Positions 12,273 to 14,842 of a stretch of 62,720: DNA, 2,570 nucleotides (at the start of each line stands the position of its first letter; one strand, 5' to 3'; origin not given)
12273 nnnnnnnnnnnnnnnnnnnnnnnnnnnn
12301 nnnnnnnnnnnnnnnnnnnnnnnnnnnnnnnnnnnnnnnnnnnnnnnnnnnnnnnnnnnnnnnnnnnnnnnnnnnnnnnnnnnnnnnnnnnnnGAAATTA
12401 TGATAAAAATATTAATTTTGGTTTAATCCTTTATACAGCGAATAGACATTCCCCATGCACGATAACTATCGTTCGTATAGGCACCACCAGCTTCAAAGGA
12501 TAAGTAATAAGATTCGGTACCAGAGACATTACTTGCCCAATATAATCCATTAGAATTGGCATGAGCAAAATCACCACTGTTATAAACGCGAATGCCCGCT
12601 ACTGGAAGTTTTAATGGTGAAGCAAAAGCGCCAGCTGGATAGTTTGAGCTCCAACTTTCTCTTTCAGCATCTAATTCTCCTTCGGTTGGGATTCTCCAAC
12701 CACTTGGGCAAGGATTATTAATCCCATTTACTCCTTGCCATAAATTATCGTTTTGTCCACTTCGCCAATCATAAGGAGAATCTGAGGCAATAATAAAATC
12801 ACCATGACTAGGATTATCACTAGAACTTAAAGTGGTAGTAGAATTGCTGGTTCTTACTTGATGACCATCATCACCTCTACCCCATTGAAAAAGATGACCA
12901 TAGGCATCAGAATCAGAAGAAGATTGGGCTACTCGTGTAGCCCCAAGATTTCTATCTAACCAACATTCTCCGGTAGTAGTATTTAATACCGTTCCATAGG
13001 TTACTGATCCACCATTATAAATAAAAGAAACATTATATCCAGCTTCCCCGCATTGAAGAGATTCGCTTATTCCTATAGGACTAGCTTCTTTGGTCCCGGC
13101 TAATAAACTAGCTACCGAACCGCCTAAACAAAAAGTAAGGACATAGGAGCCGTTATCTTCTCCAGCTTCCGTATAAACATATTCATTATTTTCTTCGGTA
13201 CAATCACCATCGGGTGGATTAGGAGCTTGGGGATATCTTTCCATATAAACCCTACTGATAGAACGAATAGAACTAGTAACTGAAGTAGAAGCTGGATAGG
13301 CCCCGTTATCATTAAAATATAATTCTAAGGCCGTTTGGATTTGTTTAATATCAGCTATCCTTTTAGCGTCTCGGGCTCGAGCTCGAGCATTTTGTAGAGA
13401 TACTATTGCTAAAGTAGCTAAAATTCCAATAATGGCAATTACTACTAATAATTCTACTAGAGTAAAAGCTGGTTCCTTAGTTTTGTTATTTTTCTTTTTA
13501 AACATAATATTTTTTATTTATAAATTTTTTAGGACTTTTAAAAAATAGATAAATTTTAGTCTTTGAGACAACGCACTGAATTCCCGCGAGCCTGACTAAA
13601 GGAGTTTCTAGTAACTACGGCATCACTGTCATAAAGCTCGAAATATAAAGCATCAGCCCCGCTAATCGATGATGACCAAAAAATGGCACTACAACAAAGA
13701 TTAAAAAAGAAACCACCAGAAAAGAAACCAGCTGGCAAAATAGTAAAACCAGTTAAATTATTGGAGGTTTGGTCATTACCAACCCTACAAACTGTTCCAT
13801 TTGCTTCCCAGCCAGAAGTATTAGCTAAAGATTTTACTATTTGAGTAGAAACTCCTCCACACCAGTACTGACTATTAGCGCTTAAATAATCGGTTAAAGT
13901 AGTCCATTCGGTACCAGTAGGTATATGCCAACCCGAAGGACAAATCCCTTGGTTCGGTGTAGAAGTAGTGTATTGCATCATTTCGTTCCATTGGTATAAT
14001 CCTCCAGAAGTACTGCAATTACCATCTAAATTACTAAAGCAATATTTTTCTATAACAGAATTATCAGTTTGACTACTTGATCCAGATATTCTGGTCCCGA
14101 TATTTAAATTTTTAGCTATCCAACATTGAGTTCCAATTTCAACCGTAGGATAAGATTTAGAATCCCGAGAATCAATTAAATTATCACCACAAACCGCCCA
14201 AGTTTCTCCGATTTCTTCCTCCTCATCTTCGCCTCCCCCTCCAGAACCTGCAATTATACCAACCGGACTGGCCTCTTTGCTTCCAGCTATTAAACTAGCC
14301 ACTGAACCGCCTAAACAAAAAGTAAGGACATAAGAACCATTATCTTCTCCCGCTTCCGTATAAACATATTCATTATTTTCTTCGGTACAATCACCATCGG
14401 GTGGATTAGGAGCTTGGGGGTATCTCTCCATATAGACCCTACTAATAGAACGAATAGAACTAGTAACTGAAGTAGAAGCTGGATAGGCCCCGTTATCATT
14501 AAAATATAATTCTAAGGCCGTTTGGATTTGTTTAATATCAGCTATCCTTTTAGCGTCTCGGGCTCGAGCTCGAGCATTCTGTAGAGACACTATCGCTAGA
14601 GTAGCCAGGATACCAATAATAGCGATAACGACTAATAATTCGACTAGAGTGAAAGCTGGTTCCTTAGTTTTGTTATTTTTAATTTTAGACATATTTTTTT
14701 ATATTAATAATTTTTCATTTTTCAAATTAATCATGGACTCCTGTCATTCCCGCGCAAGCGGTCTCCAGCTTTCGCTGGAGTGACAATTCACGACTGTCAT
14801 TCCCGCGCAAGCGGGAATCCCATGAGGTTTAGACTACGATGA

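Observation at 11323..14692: Tandem pilin array with a shared stalk and swapped lectin-fold tips: mosaic genes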

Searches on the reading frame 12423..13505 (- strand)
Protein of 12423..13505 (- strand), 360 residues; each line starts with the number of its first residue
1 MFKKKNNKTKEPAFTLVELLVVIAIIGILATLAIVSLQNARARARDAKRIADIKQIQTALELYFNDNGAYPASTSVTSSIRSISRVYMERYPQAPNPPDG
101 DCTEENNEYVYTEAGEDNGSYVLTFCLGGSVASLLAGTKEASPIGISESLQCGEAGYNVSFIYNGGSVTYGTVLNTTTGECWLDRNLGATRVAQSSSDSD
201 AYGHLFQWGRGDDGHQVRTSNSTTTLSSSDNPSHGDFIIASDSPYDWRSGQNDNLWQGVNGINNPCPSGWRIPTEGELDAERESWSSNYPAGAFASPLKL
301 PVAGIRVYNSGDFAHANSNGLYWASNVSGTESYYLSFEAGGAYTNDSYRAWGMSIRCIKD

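Call 4: search_protein_families(library=pfam, proteins=[window:12423-13505:-], max_evalue=0.01)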
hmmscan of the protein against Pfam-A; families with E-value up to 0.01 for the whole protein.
window:12423-13505:- (360 aa): 3 families
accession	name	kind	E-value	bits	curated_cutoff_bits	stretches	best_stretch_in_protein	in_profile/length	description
PF09603.15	Fib_succ_major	-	3.4e-08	34.4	33.9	1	179-279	5-79/187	Fibrobacter succinogenes major domain (Fib_succ_major)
PF07963.17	N_methyl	-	5.1e-07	29.4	21.2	1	12-33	5-26/27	Prokaryotic N-terminal methylation motif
PF08334.16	T2SSG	-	0.00084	19.8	21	1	41-121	6-85/108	Type II secretion system (T2SS), protein G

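Call 5: search_protein_families(library=ncbifam, proteins=[window:12423-13505:-], max_evalue=0.01)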
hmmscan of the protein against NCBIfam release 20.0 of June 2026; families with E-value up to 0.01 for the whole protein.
window:12423-13505:- (360 aa): 10 families
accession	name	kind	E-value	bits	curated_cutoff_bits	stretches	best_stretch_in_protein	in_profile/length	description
TIGR01710.1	typeII_sec_gspG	equivalog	1.4e-12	47.8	88.85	1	14-74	3-63/134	type II secretion system major pseudopilin GspG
NF041775.1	typeIV_PilA_Myxo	equivalog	1.4e-08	35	400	1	11-70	10-69/214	type IV pilin protein PilA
NF040999.1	pilin_ComGC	equivalog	6.2e-07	29.5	75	1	13-76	3-66/84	competence type IV pilus major pilin ComGC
TIGR01708.2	typeII_sec_gspH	equivalog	1.3e-06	28.5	80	1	14-45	4-35/169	type II secretion system minor pseudopilin GspH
NF007862.0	PRK10574.1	equivalog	1.8e-06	28.2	138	1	10-80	3-73/145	prepilin peptidase-dependent pilin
TIGR02145.1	Fib_succ_major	domain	2.2e-06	28.5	41.65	0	308-360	121-176/176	FISUMP domain-containing protein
TIGR02532.1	IV_pilin_GFxxxE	domain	4.8e-06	26.2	16.3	1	14-34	4-24/24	prepilin-type N-terminal cleavage/methylation domain-containing protein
NF041013.1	T4P_ComGE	equivalog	1.6e-05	24.9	49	1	12-79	4-72/83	competence type IV pilus minor pilin ComGE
TIGR02596.1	TIGR02596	subfamily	0.0001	22.5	70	1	14-40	1-27/196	Verru_Chthon cassette protein D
NF007800.0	PRK10506.1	equivalog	0.0057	16.5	158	1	6-53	3-50/163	prepilin peptidase-dependent protein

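Call 17: find_homologous_proteins(query=window:12423-13505:-)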
Query window:12423-13505:- (360 aa): 5485 proteins with E <= 0.001 among 8000 candidates; the best 120 are listed.
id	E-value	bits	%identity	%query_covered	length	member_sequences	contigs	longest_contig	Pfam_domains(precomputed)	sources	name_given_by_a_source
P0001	1.3e-242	822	100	100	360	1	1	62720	PF09603.16,PF07963.18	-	-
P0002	4.5e-163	561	73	100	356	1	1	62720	PF09603.16,PF07963.18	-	-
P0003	6.2e-154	531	62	52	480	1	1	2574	PF09603.16,PF26707.1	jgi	jgi:uncharacterized protein (TIGR02145 family)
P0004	7.2e-145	501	64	98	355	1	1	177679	PF07963.18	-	-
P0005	7.9e-142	491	62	52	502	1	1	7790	PF09603.16,PF26707.1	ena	-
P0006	5.2e-141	488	58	59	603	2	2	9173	PF09603.16,PF26696.1,PF26707.1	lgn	-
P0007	2.1e-140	486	63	52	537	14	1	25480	PF09603.16,PF26707.1,PF18998.7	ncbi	-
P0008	1.8e-139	483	62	52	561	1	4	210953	PF09603.16,PF16974.12,PF26707.1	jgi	jgi:uncharacterized protein (TIGR02145 family)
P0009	3.7e-138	479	60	54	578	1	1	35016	PF09603.16,PF26707.1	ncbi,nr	ncbi:MAG: fibrobacter succinogenes major paralogous domain-containing protein [Bacteroidetes bacteri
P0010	3.9e-138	479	62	52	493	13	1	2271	PF09603.16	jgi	jgi:hypothetical protein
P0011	1.2e-137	477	58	58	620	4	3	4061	PF09603.16,PF26696.1,PF26707.1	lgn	-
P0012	3.9e-137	475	62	98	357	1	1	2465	PF07963.18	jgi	-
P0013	1.0e-135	471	58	57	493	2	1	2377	PF09603.16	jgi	jgi:uncharacterized protein (TIGR02145 family)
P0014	2.0e-134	466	61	52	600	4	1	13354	PF09603.16,PF26696.1,PF26707.1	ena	-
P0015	5.9e-134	465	62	52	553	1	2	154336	PF09603.16,PF26707.1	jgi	jgi:uncharacterized protein (TIGR02145 family)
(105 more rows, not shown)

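Call 39: search_solved_structures(query=window:12423-13505:-, max_evalue=1)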
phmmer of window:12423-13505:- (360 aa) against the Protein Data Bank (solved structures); distinct sequences matched with E-value up to 1: 23.
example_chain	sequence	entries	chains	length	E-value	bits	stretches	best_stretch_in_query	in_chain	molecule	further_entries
7tgg_A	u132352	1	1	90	3.5e-10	42.7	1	11-72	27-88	Geopilin domain 1 protein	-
2m7g_A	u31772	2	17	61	9.4e-10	41.3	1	14-72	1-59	Geopilin domain 1 protein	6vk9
9egp_A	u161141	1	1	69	2e-09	40.2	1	7-71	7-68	Geopilin domain 1 protein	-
5wda_A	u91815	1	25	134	1.4e-08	37.5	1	14-100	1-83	General secretion pathway protein G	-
1oqw_A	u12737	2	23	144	6.9e-07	31.9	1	14-72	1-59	Fimbrial protein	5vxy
8tum_e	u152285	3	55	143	7.8e-07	31.7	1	14-76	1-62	Type IV major pilin protein PilA | Pilin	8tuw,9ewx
5kua_A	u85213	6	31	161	9.2e-07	31.5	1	14-79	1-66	pilin | Neisseria meningitidis PilE variant SB-GATDH | Neisseria meningitidis PilE, SB-DATDH variant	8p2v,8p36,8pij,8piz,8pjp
2hi2_A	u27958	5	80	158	1.1e-06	31.2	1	14-87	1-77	Fimbrial protein | PilA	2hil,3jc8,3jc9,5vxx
8p3b_A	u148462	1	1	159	1.6e-06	30.7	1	14-77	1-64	Fimbrial protein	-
8tj2_C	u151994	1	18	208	1.8e-06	30.5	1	14-72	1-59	Type IV major pilin protein PilA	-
1ay2_A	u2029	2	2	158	2.3e-06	30.2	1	14-75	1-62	TYPE 4 PILIN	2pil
6xxd_A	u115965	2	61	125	5.3e-06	29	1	14-78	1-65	PilA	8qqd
8tob_GA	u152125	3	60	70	5e-05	25.8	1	15-66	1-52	Fimbrial protein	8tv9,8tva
3sok_A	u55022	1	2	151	0.0007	22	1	14-76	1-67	Fimbrial protein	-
8pfb_G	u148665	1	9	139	0.0026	20.1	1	14-66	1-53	Type IV pilin PilE1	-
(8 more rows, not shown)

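Call 51: predict_structure(alignment_id=A2)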
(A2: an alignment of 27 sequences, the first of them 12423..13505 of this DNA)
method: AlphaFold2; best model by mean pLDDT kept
length: 360 residues; sequences in the alignment: 27
mean_pLDDT: 73.7   pTM: 0.56
mean pLDDT of the five models: 73.7, 71.2, 64.4, 50.9, 46.5
residues with pLDDT >= 90: 53; 70-90: 186; 50-70: 69; < 50: 52
segments of 3 or more residues with pLDDT < 50: 1-3, 7-10, 210-212, 214-218, 220-228, 230-245, 253-255, 257-261
pLDDT, mean of each block of 10 residues (from residue 1): 46 63 73 71 79 87 87 80 85 70 67 69 79 76 73 79 75 89 89 83 70 48 45 42 48 46 72 90 93 90 77 80 78 86 81 86
secondary structure, 60 per line:
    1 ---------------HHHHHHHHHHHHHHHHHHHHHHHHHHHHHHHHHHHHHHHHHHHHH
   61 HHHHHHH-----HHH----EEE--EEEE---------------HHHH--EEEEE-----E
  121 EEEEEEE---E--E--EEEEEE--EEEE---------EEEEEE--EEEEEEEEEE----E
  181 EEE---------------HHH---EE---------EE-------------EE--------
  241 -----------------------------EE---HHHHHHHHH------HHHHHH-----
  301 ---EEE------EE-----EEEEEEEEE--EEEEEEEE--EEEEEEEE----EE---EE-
elements in order: H16-67 E80-82 E85-88 H104-107 E110-114 E120-127 E137-142 E145-148 E158-163 E166-175 E180-183 H275-283 H290-295 E304-306 E320-328 E331-338 E341-348

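Call 55: fold_search(model_id=the predicted structure, library=pdb)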
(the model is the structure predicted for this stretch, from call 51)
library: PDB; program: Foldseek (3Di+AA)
matches with E <= 10: 367; with E <= 0.001: 0
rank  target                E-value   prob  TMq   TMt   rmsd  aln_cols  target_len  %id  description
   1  4eps                  3.9e-01  0.33  0.16  0.12   6.6       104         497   15  Crystal structure of a fimbrial protein (BACOVA_04982) from Bacteroides ovatus ATCC 8483 at 1.85 A resolution (released 2012-06-13)
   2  8bn6                  5.5e-01  0.08  0.08  0.12  12.7        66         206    9  Pseudomonas aeruginosa DNA gyrase B 24kDa ATPase subdomain complexed with EBL3021 (released 2023-03-29)
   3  4ogm_A                6.2e-01  0.54  0.16  0.12   6.9        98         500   20  MBP-fusion protein of PilA1 residues 26-159 (released 2015-01-14)
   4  8ac6_D                6.6e-01  0.08  0.08  0.06   9.5        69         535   13  Nudaurelia capensis omega virus maturation intermediate captured at pH5.6 (insect cell expressed VLPs): medium class f (released 2022-12-28)
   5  7yta_C                7.0e-01  0.05  0.09  0.15  12.2        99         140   13  crystal structure of NtAGDP3 AGD1-2 in complex with an H3K9me2 peptide (released 2022-10-12)
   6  6t8s_AAA              7.9e-01  0.63  0.16  0.39   5.2        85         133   21  Structure of the major Type IV pilin PilA1 from Clostridium difficile (released 2020-03-25)
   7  8gkf_F                7.9e-01  0.13  0.07  0.24   7.7        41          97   10  Phosphopantetheinyl transferase PptT from Mycobacterium tuberculosis in complex with Raltitrexed. (released 2024-03-20)
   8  6t8s_CCC              8.4e-01  0.60  0.17  0.41   5.2        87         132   21  Structure of the major Type IV pilin PilA1 from Clostridium difficile (released 2020-03-25)
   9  6t8s_BBB              8.4e-01  0.60  0.17  0.40   5.2        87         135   21  Structure of the major Type IV pilin PilA1 from Clostridium difficile (released 2020-03-25)
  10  5z9p_A                8.4e-01  0.09  0.08  0.14   6.7        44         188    9  Bacterial GyrB ATPase domain in complex with a chemical fragment (released 2018-12-12)
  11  5d7d_B                1.0e+00  0.08  0.08  0.13   6.7        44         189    9  Crystal structure of the ATP binding domain of S. aureus GyrB complexed with a ligand (released 2015-11-11)
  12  4urm_B                1.0e+00  0.06  0.08  0.14  10.8        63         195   10  Crystal Structure of Staph GyraseB 24kDa in complex with Kibdelomycin (released 2014-07-30)
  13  8g1h                  1.1e+00  0.21  0.11  0.15   4.0        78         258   13  Ancestral protein AncTh of Phosphomethylpirimidine kinases family (released 2024-02-07)
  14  4uro_C                1.1e+00  0.08  0.08  0.14   6.6        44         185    9  Crystal Structure of Staph GyraseB 24kDa in complex with Novobiocin (released 2014-07-30)
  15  1ohf_A                1.1e+00  0.07  0.08  0.07   9.3        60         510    7  The refined structure of Nudaurelia capensis omega virus (released 2004-02-26)
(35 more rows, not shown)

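Call 60: find_homologous_proteins(query=window:12423-13505:-, region=1-135)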
Query window:12423-13505:-, residues 1-135 (135 aa): 2812 proteins with E <= 0.001 among 5730 candidates; the best 120 are listed.
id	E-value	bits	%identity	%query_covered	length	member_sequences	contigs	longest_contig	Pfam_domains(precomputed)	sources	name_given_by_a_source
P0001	7.1e-80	283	100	100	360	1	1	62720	PF09603.16,PF07963.18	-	-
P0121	7.3e-78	276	98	100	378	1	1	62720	PF09603.16,PF07963.18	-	-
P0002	1.2e-68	247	91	98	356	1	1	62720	PF09603.16,PF07963.18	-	-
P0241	2.2e-63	230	85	96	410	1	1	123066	PF07963.18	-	-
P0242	3.5e-63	229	83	95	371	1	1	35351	PF09603.16,PF07963.18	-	-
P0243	1.4e-61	224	84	92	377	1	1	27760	PF07963.18,PF13385.14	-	-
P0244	2.9e-59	216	85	87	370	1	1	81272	PF07963.18,PF13385.14,PF02973.23,PF08334.17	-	-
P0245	2.0e-58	214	80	94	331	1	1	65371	PF09603.16,PF07963.18,PF07603.18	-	-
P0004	2.1e-55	204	77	94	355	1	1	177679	PF07963.18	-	-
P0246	1.5e-52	195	72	95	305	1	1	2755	PF07963.18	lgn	-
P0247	1.7e-51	191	73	92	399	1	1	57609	-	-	-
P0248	1.7e-50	188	70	93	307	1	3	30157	PF07963.18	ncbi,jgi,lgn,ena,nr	ncbi:MAG TPA: prepilin-type N-terminal cleavage/methylation domain-containing protein [bacterium]|nr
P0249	8.5e-50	186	71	93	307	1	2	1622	PF07963.18,PF07603.18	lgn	-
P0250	1.5e-48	182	62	98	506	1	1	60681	-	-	-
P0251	5.6e-48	180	69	94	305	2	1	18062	PF07963.18,PF07603.18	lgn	-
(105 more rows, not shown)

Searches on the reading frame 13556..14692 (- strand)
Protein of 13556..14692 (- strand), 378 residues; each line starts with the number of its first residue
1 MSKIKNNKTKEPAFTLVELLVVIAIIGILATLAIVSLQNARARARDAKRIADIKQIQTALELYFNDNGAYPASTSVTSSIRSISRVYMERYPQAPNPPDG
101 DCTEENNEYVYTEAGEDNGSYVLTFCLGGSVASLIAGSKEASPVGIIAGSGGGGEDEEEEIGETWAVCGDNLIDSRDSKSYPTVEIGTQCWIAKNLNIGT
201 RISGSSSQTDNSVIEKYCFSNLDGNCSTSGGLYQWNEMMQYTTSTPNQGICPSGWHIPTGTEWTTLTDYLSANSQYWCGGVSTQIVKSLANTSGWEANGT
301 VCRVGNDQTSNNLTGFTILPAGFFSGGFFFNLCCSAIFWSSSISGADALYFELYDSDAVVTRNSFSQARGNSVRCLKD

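Call 4: search_protein_families(library=pfam, proteins=[window:13556-14692:-], max_evalue=0.01)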
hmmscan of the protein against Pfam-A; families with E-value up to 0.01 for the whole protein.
window:13556-14692:- (378 aa): 4 families
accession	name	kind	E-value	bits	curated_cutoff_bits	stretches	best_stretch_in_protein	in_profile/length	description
PF09603.15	Fib_succ_major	-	1.3e-26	94.4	33.9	1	184-377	1-187/187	Fibrobacter succinogenes major domain (Fib_succ_major)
PF07963.17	N_methyl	-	4e-07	29.8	21.2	1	12-33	5-26/27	Prokaryotic N-terminal methylation motif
PF08334.16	T2SSG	-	0.00066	20.1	21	1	41-121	6-85/108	Type II secretion system (T2SS), protein G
PF07603.17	Lcl_C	-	0.0071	17.1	34.9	0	226-307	15-64/117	Lcl C-terminal domain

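Call 5: search_protein_families(library=ncbifam, proteins=[window:13556-14692:-], max_evalue=0.01)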
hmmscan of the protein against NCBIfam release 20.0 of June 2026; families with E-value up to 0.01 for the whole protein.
window:13556-14692:- (378 aa): 10 families
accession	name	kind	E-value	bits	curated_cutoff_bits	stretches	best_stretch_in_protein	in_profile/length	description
TIGR02145.1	Fib_succ_major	domain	3.5e-37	128.8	41.65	1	172-378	2-176/176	FISUMP domain-containing protein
TIGR01710.1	typeII_sec_gspG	equivalog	3.1e-12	46.7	88.85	1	14-74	3-63/134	type II secretion system major pseudopilin GspG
NF041775.1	typeIV_PilA_Myxo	equivalog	1.3e-08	35.1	400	1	10-70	9-69/214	type IV pilin protein PilA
NF040999.1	pilin_ComGC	equivalog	6.3e-07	29.5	75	1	13-76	3-66/84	competence type IV pilus major pilin ComGC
TIGR01708.2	typeII_sec_gspH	equivalog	1.1e-06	28.8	80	1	14-45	4-35/169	type II secretion system minor pseudopilin GspH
NF007862.0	PRK10574.1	equivalog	1.6e-06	28.3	138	1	10-80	3-73/145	prepilin peptidase-dependent pilin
TIGR02532.1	IV_pilin_GFxxxE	domain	3.4e-06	26.7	16.3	1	14-34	4-24/24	prepilin-type N-terminal cleavage/methylation domain-containing protein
NF041013.1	T4P_ComGE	equivalog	1.9e-05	24.7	49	1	12-79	4-72/83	competence type IV pilus minor pilin ComGE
TIGR02596.1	TIGR02596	subfamily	9e-05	22.6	70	1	14-40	1-27/196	Verru_Chthon cassette protein D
NF007800.0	PRK10506.1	equivalog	0.0044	16.9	158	0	7-53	4-50/163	prepilin peptidase-dependent protein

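Call 40: search_solved_structures(query=window:13556-14692:-, max_evalue=1)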
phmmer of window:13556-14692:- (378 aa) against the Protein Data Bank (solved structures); distinct sequences matched with E-value up to 1: 24.
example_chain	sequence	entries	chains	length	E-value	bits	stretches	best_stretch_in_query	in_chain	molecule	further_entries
7tgg_A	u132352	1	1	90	2.8e-10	42.8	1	11-72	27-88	Geopilin domain 1 protein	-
2m7g_A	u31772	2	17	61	8.5e-10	41.2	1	14-72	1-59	Geopilin domain 1 protein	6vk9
9egp_A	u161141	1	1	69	1.9e-09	40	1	11-71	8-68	Geopilin domain 1 protein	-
5wda_A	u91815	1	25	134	1.3e-08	37.3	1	14-100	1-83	General secretion pathway protein G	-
8tum_e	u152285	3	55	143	5.5e-07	31.9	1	14-75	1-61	Type IV major pilin protein PilA | Pilin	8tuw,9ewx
1oqw_A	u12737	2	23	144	5.8e-07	31.8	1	14-72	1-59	Fimbrial protein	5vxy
5kua_A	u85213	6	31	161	7.3e-07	31.5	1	14-79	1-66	pilin | Neisseria meningitidis PilE variant SB-GATDH | Neisseria meningitidis PilE, SB-DATDH variant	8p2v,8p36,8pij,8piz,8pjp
2hi2_A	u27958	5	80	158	9.1e-07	31.2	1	14-87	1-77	Fimbrial protein | PilA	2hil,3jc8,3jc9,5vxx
8p3b_A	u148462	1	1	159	1.5e-06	30.5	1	14-77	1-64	Fimbrial protein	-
8tj2_C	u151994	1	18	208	1.8e-06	30.2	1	14-72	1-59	Type IV major pilin protein PilA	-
1ay2_A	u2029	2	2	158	1.9e-06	30.2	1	14-75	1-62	TYPE 4 PILIN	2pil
6xxd_A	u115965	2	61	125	5.1e-06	28.7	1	14-77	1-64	PilA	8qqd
8tob_GA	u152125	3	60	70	4.4e-05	25.6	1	15-66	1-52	Fimbrial protein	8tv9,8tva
9laa_A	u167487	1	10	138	0.00075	21.6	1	2-45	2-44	Type IV pilin protein PilA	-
8pfb_G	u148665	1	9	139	0.0021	20.1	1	14-66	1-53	Type IV pilin PilE1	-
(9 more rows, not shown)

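Call 56: find_homologous_proteins(query=window:13556-14692:-, region=165-378)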
Query window:13556-14692:-, residues 165-378 (214 aa): 2642 proteins with E <= 0.001 among 2829 candidates; the best 120 are listed.
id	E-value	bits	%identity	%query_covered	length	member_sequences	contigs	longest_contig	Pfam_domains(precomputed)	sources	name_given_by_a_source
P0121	9.9e-142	488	100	100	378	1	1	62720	PF09603.16,PF07963.18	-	-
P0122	5.3e-103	361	50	99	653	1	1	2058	PF09603.16,PF26707.1,PF07603.18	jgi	jgi:uncharacterized protein (TIGR02145 family)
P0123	2.6e-102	359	50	98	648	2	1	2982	PF09603.16,PF26707.1,PF07603.18,PF18998.7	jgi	jgi:uncharacterized protein (TIGR02145 family)/uncharacterized repeat protein (TIGR02543 family)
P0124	8.4e-98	344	43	98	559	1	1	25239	PF09603.16,PF26707.1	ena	-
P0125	1.8e-92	327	47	99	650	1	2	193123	PF09603.16,PF26707.1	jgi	jgi:uncharacterized protein (TIGR02145 family)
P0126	4.0e-91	322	50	99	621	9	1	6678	PF19190.7,PF09603.16,PF26707.1,PF13004.14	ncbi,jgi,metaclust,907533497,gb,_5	metaclust:\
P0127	1.6e-88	314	46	100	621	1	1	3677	PF09603.16,PF26707.1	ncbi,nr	ncbi:MAG: hypothetical protein K8R68_08205, partial [Bacteroidales bacterium]|nr:hypothetical protei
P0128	2.6e-88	313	47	99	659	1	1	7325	PF09603.16,PF26707.1,PF07603.18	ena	-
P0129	1.1e-87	311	46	99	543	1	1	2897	PF19190.7,PF09603.16,PF26707.1,PF13004.14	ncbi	-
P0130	1.9e-87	310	46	97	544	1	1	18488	PF09603.16,PF26707.1,PF07603.18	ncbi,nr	ncbi:MAG: hypothetical protein EOM90_15910 [Alphaproteobacteria bacterium]|nr:hypothetical protein [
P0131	5.8e-87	309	42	99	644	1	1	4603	PF09603.16,PF26707.1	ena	-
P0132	1.2e-83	298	43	99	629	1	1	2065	PF09603.16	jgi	jgi:uncharacterized protein (TIGR02145 family)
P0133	7.9e-82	292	44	99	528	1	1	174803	PF19190.7,PF09603.16,PF26707.1,PF13004.14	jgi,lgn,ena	-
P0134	5.2e-81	289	44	97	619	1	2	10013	PF09603.16,PF26707.1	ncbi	-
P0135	5.2e-81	289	39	99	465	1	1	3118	PF09603.16,PF26707.1,PF07603.18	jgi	jgi:uncharacterized protein (TIGR02145 family)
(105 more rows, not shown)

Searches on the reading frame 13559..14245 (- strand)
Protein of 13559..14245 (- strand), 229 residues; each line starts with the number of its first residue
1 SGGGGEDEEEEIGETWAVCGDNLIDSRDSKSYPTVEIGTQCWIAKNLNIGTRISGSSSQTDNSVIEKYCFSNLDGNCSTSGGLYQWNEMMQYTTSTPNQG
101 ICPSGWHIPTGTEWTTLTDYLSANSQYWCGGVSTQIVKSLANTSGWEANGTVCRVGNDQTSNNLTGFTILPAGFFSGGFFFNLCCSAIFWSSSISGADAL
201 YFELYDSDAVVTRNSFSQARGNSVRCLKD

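Call 66: predict_structure(alignment_id=A3)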
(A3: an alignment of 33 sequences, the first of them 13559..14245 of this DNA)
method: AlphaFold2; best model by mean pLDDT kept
length: 229 residues; sequences in the alignment: 33
mean_pLDDT: 66.9   pTM: 0.63
mean pLDDT of the five models: 66.9, 64.7, 63.2, 62.4, 60.6
residues with pLDDT >= 90: 12; 70-90: 96; 50-70: 75; < 50: 46
segments of 3 or more residues with pLDDT < 50: 1-16, 45-65, 93-99
pLDDT, mean of each block of 10 residues (from residue 1): 33 46 66 66 48 36 52 64 63 48 71 87 91 88 75 66 70 80 82 72 87 81 67
secondary structure, 60 per line:
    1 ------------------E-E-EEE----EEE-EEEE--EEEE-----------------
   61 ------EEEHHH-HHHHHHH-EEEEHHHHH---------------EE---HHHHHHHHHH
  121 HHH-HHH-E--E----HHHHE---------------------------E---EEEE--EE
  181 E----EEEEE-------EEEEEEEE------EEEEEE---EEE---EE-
elements in order: E23-25 E30-32 E34-37 E40-43 E67-69 H74-80 E82-85 H86-90 H111-123 H137-140 E173-176 E179-181 E186-190 E198-205 E212-217 E221-223

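Call 69: fold_search(model_id=the predicted structure, library=pdb)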
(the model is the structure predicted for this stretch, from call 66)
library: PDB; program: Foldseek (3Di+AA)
matches with E <= 10: 205; with E <= 0.001: 0
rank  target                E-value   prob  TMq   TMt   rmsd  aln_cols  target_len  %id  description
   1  7qaj_B                2.9e-01  0.13  0.20  0.33  16.3       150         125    7  ZK002 with Anti-angiogenic and Anti-inflamamtory Properties (released 2023-06-14)
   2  8sts_A                6.8e-01  0.02  0.10  0.06  17.5       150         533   13  Crystal Structure of HIV-1 Reverse Transcriptase (Y181C, V106A) varient in Complex with 5-(2-(2-(2,4-dioxo-3,4-dihydro (released 2023-11-29)
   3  1ukm_B                9.3e-01  0.11  0.21  0.35  16.3       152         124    8  Crystal structure of EMS16, an Antagonist of collagen receptor integrin alpha2beta1 (GPIa/IIa) (released 2003-11-04)
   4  7qaj_H                1.3e+00  0.07  0.20  0.33  16.3       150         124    7  ZK002 with Anti-angiogenic and Anti-inflamamtory Properties (released 2023-06-14)
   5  1y8c                  1.3e+00  0.06  0.11  0.10   6.7        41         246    5  Crystal structure of a S-adenosylmethionine-dependent methyltransferase from Clostridium acetobutylicum ATCC 824 (released 2004-12-28)
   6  7zr6_P                1.3e+00  0.04  0.08  0.04   2.6        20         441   30  CryoEM structure of HSP90-CDC37-BRAF(V600E)-PP5(open) complex (released 2022-12-28)
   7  8stp_B                1.3e+00  0.02  0.12  0.08  19.2       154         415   12  Crystal Structure of HIV-1 Reverse Transcriptase (Y181C) varient in Complex with 8-(2-(2-(2,4-dioxo-3,4-dihydropyrimid (released 2023-11-29)
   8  8g1h                  2.0e+00  0.11  0.11  0.10   3.4        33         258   12  Ancestral protein AncTh of Phosphomethylpirimidine kinases family (released 2024-02-07)
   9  2vt8_A                2.0e+00  0.02  0.12  0.16   8.8        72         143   12  Structure of a conserved dimerisation domain within Fbox7 and PI31 (released 2008-05-20)
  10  1uzz_C                2.1e+00  0.06  0.11  0.10   6.4        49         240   10  Erythrina cristagalli bound to N-linked oligosaccharide and lactose (released 2004-06-22)
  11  4bwy_E                2.2e+00  0.09  0.12  0.10   6.0        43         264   19  P4 PROTEIN FROM BACTERIOPHAGE PHI8 (R32) (released 2013-08-21)
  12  7u6f_B4               2.2e+00  0.05  0.10  0.12   4.6        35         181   17  Mouse retromer (VPS26/VPS35/VPS29) heterotrimers (released 2022-10-12)
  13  8y0w_5                2.7e+00  0.05  0.13  0.21   7.1        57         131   10  dormant ribosome with eIF5A, eEF2 and SERBP1 (released 2024-02-07)
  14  7qaj_F                2.7e+00  0.04  0.20  0.33  16.4       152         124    6  ZK002 with Anti-angiogenic and Anti-inflamamtory Properties (released 2023-06-14)
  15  9vdm                  2.7e+00  0.04  0.12  0.03   6.9        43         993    9  Cryo-EM structure of human ATP9A (AMPPCP) E2P state open form (released 2025-09-03)
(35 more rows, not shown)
